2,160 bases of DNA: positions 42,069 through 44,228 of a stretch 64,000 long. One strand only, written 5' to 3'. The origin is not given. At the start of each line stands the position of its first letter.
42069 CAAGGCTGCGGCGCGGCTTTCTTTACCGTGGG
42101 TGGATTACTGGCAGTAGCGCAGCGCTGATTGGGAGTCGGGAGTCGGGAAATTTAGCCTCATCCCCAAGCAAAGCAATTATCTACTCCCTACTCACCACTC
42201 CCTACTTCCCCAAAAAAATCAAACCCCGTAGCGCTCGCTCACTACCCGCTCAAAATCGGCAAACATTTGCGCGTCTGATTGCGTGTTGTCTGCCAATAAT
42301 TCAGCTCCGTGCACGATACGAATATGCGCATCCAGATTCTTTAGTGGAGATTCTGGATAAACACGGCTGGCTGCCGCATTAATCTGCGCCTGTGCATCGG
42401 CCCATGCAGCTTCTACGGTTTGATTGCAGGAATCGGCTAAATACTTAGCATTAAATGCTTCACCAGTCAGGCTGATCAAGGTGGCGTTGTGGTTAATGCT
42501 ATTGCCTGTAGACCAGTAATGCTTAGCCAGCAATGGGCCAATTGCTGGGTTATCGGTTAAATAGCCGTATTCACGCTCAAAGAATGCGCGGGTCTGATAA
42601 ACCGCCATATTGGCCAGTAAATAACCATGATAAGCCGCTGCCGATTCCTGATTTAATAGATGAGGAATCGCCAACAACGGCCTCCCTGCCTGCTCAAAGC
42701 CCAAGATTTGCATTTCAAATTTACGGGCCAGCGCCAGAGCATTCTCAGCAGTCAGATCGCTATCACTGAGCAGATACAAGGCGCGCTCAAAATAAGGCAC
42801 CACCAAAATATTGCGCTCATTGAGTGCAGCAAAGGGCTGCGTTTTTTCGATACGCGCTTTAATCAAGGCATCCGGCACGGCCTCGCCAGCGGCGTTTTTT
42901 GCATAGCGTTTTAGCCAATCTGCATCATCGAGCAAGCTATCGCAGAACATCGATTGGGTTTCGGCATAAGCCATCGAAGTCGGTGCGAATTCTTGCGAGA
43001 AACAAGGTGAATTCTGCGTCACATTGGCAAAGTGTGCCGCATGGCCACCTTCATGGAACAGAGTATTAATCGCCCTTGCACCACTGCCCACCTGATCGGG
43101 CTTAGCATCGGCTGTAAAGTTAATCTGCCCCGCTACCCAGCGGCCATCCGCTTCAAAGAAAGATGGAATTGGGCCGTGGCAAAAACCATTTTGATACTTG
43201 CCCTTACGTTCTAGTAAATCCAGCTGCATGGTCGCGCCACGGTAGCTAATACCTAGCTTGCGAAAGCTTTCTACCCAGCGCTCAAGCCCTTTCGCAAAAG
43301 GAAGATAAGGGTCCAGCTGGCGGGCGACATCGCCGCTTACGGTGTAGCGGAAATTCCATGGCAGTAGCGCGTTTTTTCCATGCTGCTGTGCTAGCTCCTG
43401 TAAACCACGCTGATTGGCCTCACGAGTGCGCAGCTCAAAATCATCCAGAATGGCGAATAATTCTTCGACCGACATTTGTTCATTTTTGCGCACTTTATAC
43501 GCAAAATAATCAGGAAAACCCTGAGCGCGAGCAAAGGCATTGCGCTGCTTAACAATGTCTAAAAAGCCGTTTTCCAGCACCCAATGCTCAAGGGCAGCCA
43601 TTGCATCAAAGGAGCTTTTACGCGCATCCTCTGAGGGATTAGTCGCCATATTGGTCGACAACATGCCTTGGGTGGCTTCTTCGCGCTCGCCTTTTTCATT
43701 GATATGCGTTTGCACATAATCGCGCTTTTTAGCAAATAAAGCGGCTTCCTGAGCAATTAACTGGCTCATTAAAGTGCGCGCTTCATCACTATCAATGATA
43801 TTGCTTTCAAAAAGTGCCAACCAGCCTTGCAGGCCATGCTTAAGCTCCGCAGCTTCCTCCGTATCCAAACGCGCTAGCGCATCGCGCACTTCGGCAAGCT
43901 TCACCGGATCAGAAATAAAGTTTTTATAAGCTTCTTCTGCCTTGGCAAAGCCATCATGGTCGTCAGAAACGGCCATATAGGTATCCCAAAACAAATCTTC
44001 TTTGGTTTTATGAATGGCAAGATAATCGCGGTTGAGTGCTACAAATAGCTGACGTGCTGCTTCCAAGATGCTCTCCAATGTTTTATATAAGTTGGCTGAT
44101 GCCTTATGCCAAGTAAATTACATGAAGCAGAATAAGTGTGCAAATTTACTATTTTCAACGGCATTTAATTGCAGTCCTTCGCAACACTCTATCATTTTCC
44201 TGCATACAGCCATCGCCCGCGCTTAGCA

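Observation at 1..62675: Candidate new MITE family (about 310-330 bp) that inserts into REP-like palindromes; seven copies in 64 kb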

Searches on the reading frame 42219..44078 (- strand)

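Call 10: search_protein_families(library=ncbifam, proteins=[window:42219-44078:-])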
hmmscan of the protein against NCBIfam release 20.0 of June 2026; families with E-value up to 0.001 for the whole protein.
window:42219-44078:- (619 aa): 1 family
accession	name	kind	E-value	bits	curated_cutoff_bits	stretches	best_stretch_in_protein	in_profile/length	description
TIGR00181.1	pepF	equivalog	3.4e-09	36.1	490.55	1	122-385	175-423/591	oligoendopeptidase F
